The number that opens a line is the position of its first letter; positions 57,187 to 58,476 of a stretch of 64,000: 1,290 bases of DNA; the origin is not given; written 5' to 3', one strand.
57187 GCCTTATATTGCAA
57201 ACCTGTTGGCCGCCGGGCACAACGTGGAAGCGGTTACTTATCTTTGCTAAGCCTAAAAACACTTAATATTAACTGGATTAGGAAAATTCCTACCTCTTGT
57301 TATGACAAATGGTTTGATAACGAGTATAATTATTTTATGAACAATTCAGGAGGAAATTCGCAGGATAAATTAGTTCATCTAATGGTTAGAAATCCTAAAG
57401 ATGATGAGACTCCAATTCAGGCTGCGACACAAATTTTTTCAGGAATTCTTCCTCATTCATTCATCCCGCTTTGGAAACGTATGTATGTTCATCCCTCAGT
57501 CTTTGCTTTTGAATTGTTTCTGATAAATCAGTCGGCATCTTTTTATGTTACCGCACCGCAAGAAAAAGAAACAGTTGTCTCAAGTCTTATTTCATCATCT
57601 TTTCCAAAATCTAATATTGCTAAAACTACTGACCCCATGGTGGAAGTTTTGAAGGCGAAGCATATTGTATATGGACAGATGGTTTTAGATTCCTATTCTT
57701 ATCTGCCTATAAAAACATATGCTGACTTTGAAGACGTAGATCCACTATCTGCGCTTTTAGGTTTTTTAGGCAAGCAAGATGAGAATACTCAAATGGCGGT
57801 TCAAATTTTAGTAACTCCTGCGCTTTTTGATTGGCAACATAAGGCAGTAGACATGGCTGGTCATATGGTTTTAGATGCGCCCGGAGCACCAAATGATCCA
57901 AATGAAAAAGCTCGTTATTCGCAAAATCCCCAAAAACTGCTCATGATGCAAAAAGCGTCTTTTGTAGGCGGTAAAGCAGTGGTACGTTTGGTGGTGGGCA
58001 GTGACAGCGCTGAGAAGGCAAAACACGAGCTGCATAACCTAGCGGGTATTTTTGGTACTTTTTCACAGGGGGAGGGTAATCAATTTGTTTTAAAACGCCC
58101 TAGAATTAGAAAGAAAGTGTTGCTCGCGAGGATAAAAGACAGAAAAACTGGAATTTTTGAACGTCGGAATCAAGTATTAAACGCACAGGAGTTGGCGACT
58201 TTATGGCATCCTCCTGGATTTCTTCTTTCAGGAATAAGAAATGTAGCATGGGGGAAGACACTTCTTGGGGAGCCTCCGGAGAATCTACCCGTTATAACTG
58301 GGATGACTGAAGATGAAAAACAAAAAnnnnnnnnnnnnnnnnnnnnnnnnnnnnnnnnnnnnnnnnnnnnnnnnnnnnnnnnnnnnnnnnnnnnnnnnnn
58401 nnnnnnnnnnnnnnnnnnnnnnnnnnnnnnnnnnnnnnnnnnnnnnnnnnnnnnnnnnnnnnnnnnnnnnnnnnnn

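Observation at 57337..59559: HerA/VirB4-superfamily ATPase lacking TM segments and lacking any adjacent nuclease/secretion partners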

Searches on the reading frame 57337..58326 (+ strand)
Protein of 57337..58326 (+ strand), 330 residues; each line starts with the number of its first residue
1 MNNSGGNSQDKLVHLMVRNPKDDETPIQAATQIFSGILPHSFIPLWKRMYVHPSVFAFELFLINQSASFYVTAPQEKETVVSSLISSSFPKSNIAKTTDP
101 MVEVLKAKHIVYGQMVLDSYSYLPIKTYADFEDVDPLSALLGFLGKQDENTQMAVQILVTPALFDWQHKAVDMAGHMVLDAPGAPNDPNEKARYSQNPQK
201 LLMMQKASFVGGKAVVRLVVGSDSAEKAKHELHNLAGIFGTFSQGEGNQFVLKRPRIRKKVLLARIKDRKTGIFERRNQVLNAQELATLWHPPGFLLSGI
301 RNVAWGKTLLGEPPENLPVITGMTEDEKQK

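Call 27: search_protein_representatives(protein=window:57337-58326:+)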
Query: 330 residues. Proteins with E-value up to 0.001 (for the whole library): 635; up to 1e-10: 163; up to 1e-30: 23. The best 150 are listed.
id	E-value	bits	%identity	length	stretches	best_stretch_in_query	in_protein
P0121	2.0e-104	365.7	56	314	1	12-323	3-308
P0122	2.4e-65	237.3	50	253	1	12-264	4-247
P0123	7.1e-54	199.6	57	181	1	137-317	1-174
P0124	1.2e-52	195.5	37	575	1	12-329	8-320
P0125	2.8e-47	177.9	57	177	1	69-243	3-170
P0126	5.6e-45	170.4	36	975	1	13-329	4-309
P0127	4.4e-43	164.1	35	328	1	11-329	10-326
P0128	1.2e-42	162.8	39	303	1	11-262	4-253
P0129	7.3e-40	153.6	36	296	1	11-304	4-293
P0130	1.3e-38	149.4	32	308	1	18-317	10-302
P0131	2.2e-38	148.7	57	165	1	204-328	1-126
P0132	4.3e-38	147.8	33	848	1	23-328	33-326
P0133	7.5e-37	143.7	46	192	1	13-182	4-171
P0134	9.5e-36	140.0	53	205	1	204-328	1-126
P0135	4.8e-35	137.7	60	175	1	113-226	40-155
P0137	3.1e-33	131.8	35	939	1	56-327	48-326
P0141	1.5e-31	126.3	34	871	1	55-328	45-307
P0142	2.2e-31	125.7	30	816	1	13-328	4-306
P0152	5.6e-29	117.8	29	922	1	12-326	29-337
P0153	5.7e-29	117.8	29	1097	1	15-328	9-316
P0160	7.1e-27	110.9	31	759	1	11-329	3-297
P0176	7.2e-21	91.2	32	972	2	16-171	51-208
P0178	7.8e-20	87.8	31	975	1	56-329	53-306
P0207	1.3e-15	73.9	29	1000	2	16-174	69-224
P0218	7.5e-15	71.4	29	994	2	18-170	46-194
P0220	1.6e-14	70.3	30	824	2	14-173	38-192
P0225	2.5e-14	69.7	24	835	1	11-312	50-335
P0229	5.9e-14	68.4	32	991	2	13-169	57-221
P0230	6.0e-14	68.4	28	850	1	12-319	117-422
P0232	6.8e-14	68.2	26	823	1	13-319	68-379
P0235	1.3e-13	67.3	32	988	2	11-171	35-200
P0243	6.7e-13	65.0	29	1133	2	14-171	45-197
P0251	1.4e-12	63.9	38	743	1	216-328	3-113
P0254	1.9e-12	63.5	32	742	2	205-323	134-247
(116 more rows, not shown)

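Call 29: list_cluster_members(proteins=[P0126, P0132, P0153, P0160, P0176, P0207, P0220, P0232, P0243, P0225])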
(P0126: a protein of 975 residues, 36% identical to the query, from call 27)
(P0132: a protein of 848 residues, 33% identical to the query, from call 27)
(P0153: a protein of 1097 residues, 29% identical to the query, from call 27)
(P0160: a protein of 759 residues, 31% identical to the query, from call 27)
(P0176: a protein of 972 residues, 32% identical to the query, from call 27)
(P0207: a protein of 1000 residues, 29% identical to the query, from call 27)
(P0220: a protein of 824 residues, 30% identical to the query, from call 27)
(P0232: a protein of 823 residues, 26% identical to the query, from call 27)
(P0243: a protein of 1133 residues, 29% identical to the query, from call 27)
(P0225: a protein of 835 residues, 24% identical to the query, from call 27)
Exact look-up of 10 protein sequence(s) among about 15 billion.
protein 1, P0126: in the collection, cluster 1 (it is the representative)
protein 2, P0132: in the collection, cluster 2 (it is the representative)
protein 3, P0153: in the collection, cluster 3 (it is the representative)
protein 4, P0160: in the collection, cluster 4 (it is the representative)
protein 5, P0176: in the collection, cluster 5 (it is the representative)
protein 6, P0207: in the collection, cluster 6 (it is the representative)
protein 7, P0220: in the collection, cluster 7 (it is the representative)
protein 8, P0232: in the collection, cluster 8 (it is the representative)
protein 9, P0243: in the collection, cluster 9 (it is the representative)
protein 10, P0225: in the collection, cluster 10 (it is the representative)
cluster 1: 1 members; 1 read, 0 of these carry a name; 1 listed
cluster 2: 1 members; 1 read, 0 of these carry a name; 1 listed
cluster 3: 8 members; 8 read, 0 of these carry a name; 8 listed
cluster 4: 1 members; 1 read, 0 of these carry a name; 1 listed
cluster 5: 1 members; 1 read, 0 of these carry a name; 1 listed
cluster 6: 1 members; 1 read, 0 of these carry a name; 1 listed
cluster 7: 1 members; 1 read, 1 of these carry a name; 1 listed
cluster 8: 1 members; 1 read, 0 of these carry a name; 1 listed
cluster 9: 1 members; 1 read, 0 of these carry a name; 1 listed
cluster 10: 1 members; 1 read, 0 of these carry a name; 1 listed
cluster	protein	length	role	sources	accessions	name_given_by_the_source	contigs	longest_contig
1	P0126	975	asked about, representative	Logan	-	-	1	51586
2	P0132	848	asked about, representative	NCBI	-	-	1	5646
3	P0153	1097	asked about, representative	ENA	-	-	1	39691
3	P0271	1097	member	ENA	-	-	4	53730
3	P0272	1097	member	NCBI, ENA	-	-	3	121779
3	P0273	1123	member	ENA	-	-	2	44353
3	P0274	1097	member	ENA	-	-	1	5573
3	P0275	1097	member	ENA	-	-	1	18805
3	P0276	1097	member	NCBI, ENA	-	-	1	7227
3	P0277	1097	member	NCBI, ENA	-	-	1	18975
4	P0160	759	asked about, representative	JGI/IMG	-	-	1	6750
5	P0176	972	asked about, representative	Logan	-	-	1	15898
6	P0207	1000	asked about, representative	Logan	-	-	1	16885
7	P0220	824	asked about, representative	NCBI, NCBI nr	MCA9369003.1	ATP-binding protein, partial [Candidatus Woesebacteria bacterium] | ATP-binding protein [Candidatus Woesebacteria bacterium]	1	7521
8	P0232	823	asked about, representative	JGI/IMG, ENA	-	-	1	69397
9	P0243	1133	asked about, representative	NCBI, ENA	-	-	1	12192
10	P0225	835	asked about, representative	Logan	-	-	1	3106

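Call 42: search_protein_families(library=pfam, proteins=[P0220, P0207, P0243, P0232, P0153, P0126, P0132, P0230], max_evalue=0.001)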
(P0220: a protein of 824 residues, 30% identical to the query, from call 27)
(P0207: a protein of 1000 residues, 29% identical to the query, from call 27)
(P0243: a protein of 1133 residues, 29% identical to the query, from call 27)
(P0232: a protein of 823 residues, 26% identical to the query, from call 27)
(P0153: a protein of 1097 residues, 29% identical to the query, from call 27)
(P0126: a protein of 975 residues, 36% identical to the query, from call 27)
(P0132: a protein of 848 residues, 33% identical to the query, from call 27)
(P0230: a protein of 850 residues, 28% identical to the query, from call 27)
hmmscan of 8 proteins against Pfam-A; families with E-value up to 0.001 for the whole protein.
P0220 (824 aa): 7 families
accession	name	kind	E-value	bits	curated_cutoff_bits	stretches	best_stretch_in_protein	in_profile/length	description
PF01935.23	DUF87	-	1.9e-09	38.4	23.2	1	396-625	14-203/220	Helicase HerA, central domain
PF10412.15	TrwB_AAD_bind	-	7e-09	35.5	20.5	1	402-449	13-60/387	Type IV secretion-system coupling protein DNA-binding domain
PF02534.20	T4SS-DNA_transf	-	1.1e-05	25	20.1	0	650-729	291-376/468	Type IV secretory system Conjugative DNA transfer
PF12696.13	TraG-D_C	-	1.8e-05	25.1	22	1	663-726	3-70/126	TraM recognition site of TraD and TraG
PF12846.13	AAA_10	-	0.00024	20.7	27.5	0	403-570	20-174/362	AAA-like domain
PF13401.12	AAA_22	-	0.00046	21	27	0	403-426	4-27/130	AAA domain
PF04851.21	ResIII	-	0.0008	19.8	22.5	0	402-461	21-77/164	Type III restriction enzyme, res subunit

P0207 (1000 aa): 5 families
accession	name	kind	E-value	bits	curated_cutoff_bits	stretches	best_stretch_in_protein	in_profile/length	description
PF10412.15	TrwB_AAD_bind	-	1.4e-05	24.6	20.5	1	434-724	16-288/387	Type IV secretion-system coupling protein DNA-binding domain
PF02534.20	T4SS-DNA_transf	-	1.6e-05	24.4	20.1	1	425-725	44-347/468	Type IV secretory system Conjugative DNA transfer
PF12696.13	TraG-D_C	-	3.1e-05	24.3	22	1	682-748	1-73/126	TraM recognition site of TraD and TraG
PF01935.23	DUF87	-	6.4e-05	23.6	23.2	1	434-474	24-65/220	Helicase HerA, central domain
PF25199.1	nSTAND_NTPase5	-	0.00071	19.9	34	0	431-492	39-101/145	Novel STAND NTPase 5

P0243 (1133 aa): 6 families
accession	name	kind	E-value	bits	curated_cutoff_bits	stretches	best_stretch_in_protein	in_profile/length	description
PF02534.20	T4SS-DNA_transf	-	2.6e-08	33.6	20.1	0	543-700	191-347/468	Type IV secretory system Conjugative DNA transfer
PF10412.15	TrwB_AAD_bind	-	3.8e-08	33.1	20.5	1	408-699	15-288/387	Type IV secretion-system coupling protein DNA-binding domain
PF01935.23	DUF87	-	2.8e-05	24.7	23.2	1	408-457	23-69/220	Helicase HerA, central domain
PF12696.13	TraG-D_C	-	3.3e-05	24.3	22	1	659-717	3-66/126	TraM recognition site of TraD and TraG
PF25199.1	nSTAND_NTPase5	-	0.00027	21.2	34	0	406-485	39-120/145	Novel STAND NTPase 5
PF13401.12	AAA_22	-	0.00029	21.6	27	0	407-445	4-42/130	AAA domain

P0232 (823 aa): 7 families
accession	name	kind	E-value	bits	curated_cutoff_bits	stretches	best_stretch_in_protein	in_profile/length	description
PF02534.20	T4SS-DNA_transf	-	1e-08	35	20.1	1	550-725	203-378/468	Type IV secretory system Conjugative DNA transfer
PF10412.15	TrwB_AAD_bind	-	2.4e-08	33.7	20.5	1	403-743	14-333/387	Type IV secretion-system coupling protein DNA-binding domain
PF01935.23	DUF87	-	3.3e-07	31.1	23.2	1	404-621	23-203/220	Helicase HerA, central domain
PF12696.13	TraG-D_C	-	4.4e-06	27.1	22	1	659-727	3-77/126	TraM recognition site of TraD and TraG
PF18895.5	T4SS_pilin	-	1.8e-05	25.2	26.6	1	26-69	11-55/71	Type IV secretion system pilin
PF13401.12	AAA_22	-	0.00042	21.1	27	0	403-428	4-29/130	AAA domain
PF01580.24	FtsK_SpoIIIE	-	0.00078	19.4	24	0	386-426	20-61/221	FtsK/SpoIIIE family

P0153 (1097 aa): 4 families
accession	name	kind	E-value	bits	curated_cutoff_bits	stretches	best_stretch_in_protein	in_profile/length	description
PF00293.34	NUDIX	-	1.9e-12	47.8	21.1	1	835-965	3-124/134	NUDIX domain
PF10412.15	TrwB_AAD_bind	-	5.6e-05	22.6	20.5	1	344-635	16-288/387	Type IV secretion-system coupling protein DNA-binding domain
PF01935.23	DUF87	-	0.00014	22.5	23.2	1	344-557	24-203/220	Helicase HerA, central domain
PF12696.13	TraG-D_C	-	0.00017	22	22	1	596-651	4-64/126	TraM recognition site of TraD and TraG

P0126 (975 aa): 3 families
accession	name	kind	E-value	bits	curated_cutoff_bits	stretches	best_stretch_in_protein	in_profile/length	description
PF00575.29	S1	-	6.5e-15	55.7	22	1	782-850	3-72/74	S1 RNA binding domain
PF23459.1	S1_RRP5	-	5.2e-07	30.6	27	1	784-847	4-67/72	RRP5 S1 domain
PF01935.23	DUF87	-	4.3e-06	27.4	23.2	1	334-553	23-206/220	Helicase HerA, central domain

P0132 (848 aa): 4 families
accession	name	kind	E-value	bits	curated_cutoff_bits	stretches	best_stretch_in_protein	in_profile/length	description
PF01935.23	DUF87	-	7e-08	33.3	23.2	1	352-565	23-203/220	Helicase HerA, central domain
PF10412.15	TrwB_AAD_bind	-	9.5e-06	25.2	20.5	0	350-398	13-61/387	Type IV secretion-system coupling protein DNA-binding domain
PF12696.13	TraG-D_C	-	0.00015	22.1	22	1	603-677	3-79/126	TraM recognition site of TraD and TraG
PF20720.3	nSTAND3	-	0.00097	19.3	27.2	0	346-387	11-52/155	Novel STAND NTPase 3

P0230 (850 aa): 3 families
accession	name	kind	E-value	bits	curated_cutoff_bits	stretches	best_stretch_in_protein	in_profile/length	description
PF01935.23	DUF87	-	2e-05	25.2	23.2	1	433-509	8-82/220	Helicase HerA, central domain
PF12696.13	TraG-D_C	-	2.8e-05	24.5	22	1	702-763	3-68/126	TraM recognition site of TraD and TraG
PF10412.15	TrwB_AAD_bind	-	0.00097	18.6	20.5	0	441-490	9-58/387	Type IV secretion-system coupling protein DNA-binding domain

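Call 52: search_solved_structures(query=A2, max_evalue=10, show_alignments=3)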
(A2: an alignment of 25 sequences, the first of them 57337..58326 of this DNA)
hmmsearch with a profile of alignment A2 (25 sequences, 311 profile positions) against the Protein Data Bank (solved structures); distinct sequences matched with E-value up to 10: 0.

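Call 56: search_protein_families(library=pfam, proteins=[P0137, P0235, P0218, P0229, P0176, P0251, P0178, P0141, P0152, P0254], max_evalue=0.001)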
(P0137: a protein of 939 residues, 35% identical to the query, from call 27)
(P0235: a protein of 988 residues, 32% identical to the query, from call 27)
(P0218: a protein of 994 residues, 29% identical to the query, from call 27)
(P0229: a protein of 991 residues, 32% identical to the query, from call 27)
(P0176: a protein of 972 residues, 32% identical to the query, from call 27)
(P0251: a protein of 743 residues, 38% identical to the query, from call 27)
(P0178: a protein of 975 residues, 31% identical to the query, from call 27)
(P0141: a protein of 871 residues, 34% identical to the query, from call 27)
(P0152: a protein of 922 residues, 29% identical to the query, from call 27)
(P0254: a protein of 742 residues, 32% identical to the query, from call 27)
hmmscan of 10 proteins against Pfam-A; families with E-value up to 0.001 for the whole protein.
P0137 (939 aa): 1 family
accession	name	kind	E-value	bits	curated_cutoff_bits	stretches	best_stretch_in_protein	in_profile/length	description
PF01935.23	DUF87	-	0.00015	22.4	23.2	1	354-397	24-68/220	Helicase HerA, central domain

P0235 (988 aa): 6 families
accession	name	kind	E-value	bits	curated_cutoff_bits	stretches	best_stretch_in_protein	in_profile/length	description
PF00575.29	S1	-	1.2e-07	32.5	22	1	861-930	3-74/74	S1 RNA binding domain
PF01935.23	DUF87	-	2.5e-07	31.5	23.2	1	411-473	24-83/220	Helicase HerA, central domain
PF10412.15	TrwB_AAD_bind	-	3.5e-06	26.6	20.5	1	410-703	15-289/387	Type IV secretion-system coupling protein DNA-binding domain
PF12696.13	TraG-D_C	-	1.6e-05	25.2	22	1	662-728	3-75/126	TraM recognition site of TraD and TraG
PF12846.13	AAA_10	-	3.8e-05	23.3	27.5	1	408-545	19-153/362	AAA-like domain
PF02534.20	T4SS-DNA_transf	-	6.1e-05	22.5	20.1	0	591-730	238-380/468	Type IV secretory system Conjugative DNA transfer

P0218 (994 aa): 4 families
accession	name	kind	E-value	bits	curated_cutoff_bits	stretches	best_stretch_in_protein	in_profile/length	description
PF10412.15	TrwB_AAD_bind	-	8.5e-10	38.5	20.5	1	399-469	9-73/387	Type IV secretion-system coupling protein DNA-binding domain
PF12696.13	TraG-D_C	-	9.4e-06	26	22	1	658-718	3-66/126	TraM recognition site of TraD and TraG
PF02534.20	T4SS-DNA_transf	-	3.2e-05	23.4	20.1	0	397-486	44-122/468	Type IV secretory system Conjugative DNA transfer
PF01935.23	DUF87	-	0.00023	21.8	23.2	0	397-443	14-62/220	Helicase HerA, central domain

P0229 (991 aa): 4 families
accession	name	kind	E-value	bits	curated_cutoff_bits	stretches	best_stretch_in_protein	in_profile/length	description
PF10412.15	TrwB_AAD_bind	-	5e-11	42.5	20.5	1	423-743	11-311/387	Type IV secretion-system coupling protein DNA-binding domain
PF02534.20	T4SS-DNA_transf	-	2.5e-07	30.4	20.1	0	417-508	42-122/468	Type IV secretory system Conjugative DNA transfer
PF12696.13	TraG-D_C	-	4.1e-05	23.9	22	1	680-748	3-73/126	TraM recognition site of TraD and TraG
PF25199.1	nSTAND_NTPase5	-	0.00022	21.5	34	0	422-496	36-112/145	Novel STAND NTPase 5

P0176 (972 aa): 3 families
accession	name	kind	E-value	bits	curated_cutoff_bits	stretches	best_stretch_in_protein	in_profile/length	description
PF10412.15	TrwB_AAD_bind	-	3.1e-13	49.8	20.5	1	413-740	11-320/387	Type IV secretion-system coupling protein DNA-binding domain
PF01935.23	DUF87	-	7.5e-07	29.9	23.2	1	417-602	23-176/220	Helicase HerA, central domain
PF12696.13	TraG-D_C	-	3.5e-06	27.4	22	1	668-741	3-77/126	TraM recognition site of TraD and TraG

P0251 (743 aa): 4 families
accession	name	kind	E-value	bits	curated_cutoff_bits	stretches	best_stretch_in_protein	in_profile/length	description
PF01935.23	DUF87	-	6.8e-07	30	23.2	1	139-354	23-203/220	Helicase HerA, central domain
PF10412.15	TrwB_AAD_bind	-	4.8e-06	26.1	20.5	0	130-269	6-140/387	Type IV secretion-system coupling protein DNA-binding domain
PF02534.20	T4SS-DNA_transf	-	0.00013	21.4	20.1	0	365-468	278-387/468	Type IV secretory system Conjugative DNA transfer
PF13401.12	AAA_22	-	0.00094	19.9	27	0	138-166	4-32/130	AAA domain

P0178 (975 aa): 4 families
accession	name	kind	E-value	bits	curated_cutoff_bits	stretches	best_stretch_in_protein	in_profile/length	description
PF10412.15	TrwB_AAD_bind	-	1.4e-09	37.8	20.5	1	331-639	15-309/387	Type IV secretion-system coupling protein DNA-binding domain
PF01935.23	DUF87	-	9e-08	32.9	23.2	1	329-544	21-203/220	Helicase HerA, central domain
PF12696.13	TraG-D_C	-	3.1e-06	27.6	22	1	580-660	1-83/126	TraM recognition site of TraD and TraG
PF25199.1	nSTAND_NTPase5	-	0.00034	20.9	34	0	326-382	36-93/145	Novel STAND NTPase 5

P0141 (871 aa): 4 families
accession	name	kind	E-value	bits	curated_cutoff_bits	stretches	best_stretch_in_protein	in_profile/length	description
PF10412.15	TrwB_AAD_bind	-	2.8e-07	30.2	20.5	1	330-624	12-287/387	Type IV secretion-system coupling protein DNA-binding domain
PF01935.23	DUF87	-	9.1e-05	23.1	23.2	1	334-376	24-67/220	Helicase HerA, central domain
PF12696.13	TraG-D_C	-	0.00013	22.3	22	1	586-658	4-82/126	TraM recognition site of TraD and TraG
PF13401.12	AAA_22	-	0.00015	22.5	27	0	332-354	4-26/130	AAA domain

P0152 (922 aa): 3 families
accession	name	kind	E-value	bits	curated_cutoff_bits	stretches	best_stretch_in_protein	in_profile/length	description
PF10412.15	TrwB_AAD_bind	-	7.9e-10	38.6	20.5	1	356-675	9-311/387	Type IV secretion-system coupling protein DNA-binding domain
PF01935.23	DUF87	-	5.2e-07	30.4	23.2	1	362-578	23-203/220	Helicase HerA, central domain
PF12696.13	TraG-D_C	-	2.5e-05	24.7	22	1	617-687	4-80/126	TraM recognition site of TraD and TraG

P0254 (742 aa): 3 families
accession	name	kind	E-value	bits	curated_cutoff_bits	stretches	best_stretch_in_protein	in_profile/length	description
PF10412.15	TrwB_AAD_bind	-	5.3e-06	26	20.5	0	269-321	9-61/387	Type IV secretion-system coupling protein DNA-binding domain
PF01935.23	DUF87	-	0.00022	21.9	23.2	1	281-488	29-203/220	Helicase HerA, central domain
PF12696.13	TraG-D_C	-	0.00049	20.5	22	0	526-584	3-66/126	TraM recognition site of TraD and TraG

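Call 59: predict_structure(alignment_id=A2)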
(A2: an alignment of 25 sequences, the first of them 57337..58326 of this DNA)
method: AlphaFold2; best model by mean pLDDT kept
length: 330 residues; sequences in the alignment: 25
mean_pLDDT: 89.4   pTM: 0.86
mean pLDDT of the five models: 89.4, 88.7, 88.4, 87.6, 87.1
residues with pLDDT >= 90: 246; 70-90: 48; 50-70: 25; < 50: 11
segments of 3 or more residues with pLDDT < 50: 1-7, 310-313
pLDDT, mean of each block of 10 residues (from residue 1): 49 97 96 89 75 93 97 96 97 97 98 96 97 95 96 98 91 90 69 89 97 97 98 98 97 91 94 79 98 94 78 53 72
secondary structure, 60 per line:
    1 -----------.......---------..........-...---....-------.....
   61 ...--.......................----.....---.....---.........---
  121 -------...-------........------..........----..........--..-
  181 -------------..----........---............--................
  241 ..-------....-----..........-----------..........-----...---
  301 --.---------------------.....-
elements in order: E12-18 H28-37 H45-48 E56-63 E66-74 H75-88 E93-97 H101-105 E109-117 H138-145 E152-161 H166-175 H200-207 E211-222 H225-242 E250-253 H259-268 E280-282 H283-289 H325-329
